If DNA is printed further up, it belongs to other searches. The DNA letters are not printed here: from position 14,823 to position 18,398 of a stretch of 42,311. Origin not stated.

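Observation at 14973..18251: GATase1-like enzyme domain fused to a STAND NTPase and TPR-like repeats, with no DNA-binding output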

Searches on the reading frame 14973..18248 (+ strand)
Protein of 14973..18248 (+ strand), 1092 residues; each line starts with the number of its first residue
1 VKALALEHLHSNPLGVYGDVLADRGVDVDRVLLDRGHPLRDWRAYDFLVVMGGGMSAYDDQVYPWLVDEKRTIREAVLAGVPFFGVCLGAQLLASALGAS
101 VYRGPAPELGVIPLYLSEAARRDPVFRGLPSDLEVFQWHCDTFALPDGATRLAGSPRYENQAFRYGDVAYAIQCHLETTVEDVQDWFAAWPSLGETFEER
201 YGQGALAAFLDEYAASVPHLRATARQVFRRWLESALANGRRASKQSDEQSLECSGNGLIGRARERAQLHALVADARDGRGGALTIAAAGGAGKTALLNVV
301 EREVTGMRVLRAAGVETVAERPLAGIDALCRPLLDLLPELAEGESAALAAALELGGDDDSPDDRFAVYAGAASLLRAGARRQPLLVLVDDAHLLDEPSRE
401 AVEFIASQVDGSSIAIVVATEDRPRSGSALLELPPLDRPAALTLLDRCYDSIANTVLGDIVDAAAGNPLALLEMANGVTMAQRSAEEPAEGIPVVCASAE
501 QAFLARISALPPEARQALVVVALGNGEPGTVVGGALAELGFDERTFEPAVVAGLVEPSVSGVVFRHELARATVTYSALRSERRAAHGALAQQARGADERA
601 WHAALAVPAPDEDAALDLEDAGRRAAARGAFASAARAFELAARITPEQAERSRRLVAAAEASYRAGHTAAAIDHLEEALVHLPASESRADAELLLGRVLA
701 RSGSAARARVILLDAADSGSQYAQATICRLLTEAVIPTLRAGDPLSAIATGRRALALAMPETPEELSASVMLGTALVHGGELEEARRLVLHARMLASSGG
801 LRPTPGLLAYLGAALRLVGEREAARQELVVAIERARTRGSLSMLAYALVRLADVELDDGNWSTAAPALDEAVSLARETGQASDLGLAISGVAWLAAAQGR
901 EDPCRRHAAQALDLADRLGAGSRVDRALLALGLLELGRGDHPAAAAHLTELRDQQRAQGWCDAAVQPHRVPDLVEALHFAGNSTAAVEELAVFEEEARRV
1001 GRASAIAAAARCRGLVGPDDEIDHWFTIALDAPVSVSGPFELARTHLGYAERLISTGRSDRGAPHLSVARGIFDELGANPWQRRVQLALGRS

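Call 4: search_protein_families(library=pfam, proteins=[window:14973-18248:+], max_evalue=0.1)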
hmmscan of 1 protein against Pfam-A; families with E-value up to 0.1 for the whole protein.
window:14973-18248:+ (1092 aa): 11 families
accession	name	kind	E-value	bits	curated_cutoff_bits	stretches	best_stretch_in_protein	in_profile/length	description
PF13191.12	AAA_16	-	3e-15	57.6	32.6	1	258-413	2-163/167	AAA ATPase domain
PF00117.34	GATase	-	1.6e-14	54.4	22.8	1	23-180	19-175/190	Glutamine amidotransferase class-I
PF13424.12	TPR_12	-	8e-06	26.4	30.1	2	845-915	3-75/77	Tetratricopeptide repeat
PF13401.12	AAA_22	-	1e-05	26.3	27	1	279-419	4-121/130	AAA domain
PF17874.7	TPR_MalT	-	1.4e-05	25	45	1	809-998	44-233/336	MalT-like TPR region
PF12862.13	ANAPC5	-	4.2e-05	24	23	1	828-895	21-88/91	Anaphase-promoting complex subunit 5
PF07719.23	TPR_2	-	0.0007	20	27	0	657-683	6-32/34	Tetratricopeptide repeat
PF07722.19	Peptidase_C26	-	0.0019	18.4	20.5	1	72-102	97-127/219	Peptidase C26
PF13432.12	TPR_16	-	0.023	15.6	32.7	2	739-786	8-51/65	Tetratricopeptide repeat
PF07685.20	GATase_3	-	0.028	14.5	27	1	48-113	43-112/196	CobB/CobQ-like glutamine amidotransferase domain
PF22888.1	FIMAH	-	0.034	15.2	24.8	0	638-682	11-55/81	FIMAH domain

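Call 5: search_protein_families(library=ncbifam, proteins=[window:14973-18248:+], max_evalue=0.1)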
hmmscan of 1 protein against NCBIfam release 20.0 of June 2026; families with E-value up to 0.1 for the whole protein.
window:14973-18248:+ (1092 aa): 22 families
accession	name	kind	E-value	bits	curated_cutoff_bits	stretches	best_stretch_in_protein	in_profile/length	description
NF005458.0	PRK07053.1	equivalog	2.2e-54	184.3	250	1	2-235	4-232/234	glutamine amidotransferase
NF005072.0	PRK06490.1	equivalog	2.4e-29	102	339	1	8-188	21-197/251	glutamine amidotransferase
NF006098.0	PRK08250.1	equivalog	3.1e-27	95.6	301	1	16-186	16-190/239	glutamine amidotransferase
NF006562.0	PRK09065.1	equivalog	5.6e-26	91.5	205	1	24-187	36-199/242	glutamine amidotransferase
NF005743.0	PRK07567.1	equivalog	8.8e-17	61.2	264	1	71-184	80-198/245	glutamine amidotransferase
NF001975.0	PRK00758.1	equivalog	7.2e-13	48.5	198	1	25-178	23-165/185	GMP synthase subunit A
TIGR00888.1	guaA_Nterm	equivalog_domain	2e-12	46.9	172.15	1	71-178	61-167/188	glutamine-hydrolyzing GMP synthase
NF004212.0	PRK05665.1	equivalog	8.5e-07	28.9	309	1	43-182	56-191/241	amidotransferase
NF000848.1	PRK00074.1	equivalog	1.9e-06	26.7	400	1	72-179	62-171/512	glutamine-hydrolyzing GMP synthase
TIGR02795.1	tol_pal_ybgF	equivalog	3.3e-05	24.5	90.1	1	620-713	7-100/119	tol-pal system protein YbgF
NF010081.0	PRK13566.1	equivalog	5e-05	21.7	645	1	68-145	588-662/729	anthranilate synthase component I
TIGR01368.1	CPSaseIIsmall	equivalog_domain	8.8e-05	21.6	307.35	1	70-103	236-269/361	glutamine-hydrolyzing carbamoyl-phosphate synthase small subunit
TIGR01815.1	TrpE-clade3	equivalog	0.00012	20.2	739.15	1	67-140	575-646/717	anthranilate synthase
NF005849.0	PRK07765.1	equivalog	0.00013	21.3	308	1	73-141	69-134/219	aminodeoxychorismate/anthranilate synthase component II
NF005946.0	PRK08007.1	equivalog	0.00078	19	332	1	80-140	72-129/187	aminodeoxychorismate synthase component 2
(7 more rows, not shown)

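Call 6: search_protein_families(library=padloc, proteins=[window:14973-18248:+], max_evalue=0.1)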
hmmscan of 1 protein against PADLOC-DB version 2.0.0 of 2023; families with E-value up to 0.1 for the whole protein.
window:14973-18248:+ (1092 aa): 1 family
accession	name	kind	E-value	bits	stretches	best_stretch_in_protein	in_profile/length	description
PDLC00174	HamB1|HamB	-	0.058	9.1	1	616-713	67-162/1163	DEAD-box helicase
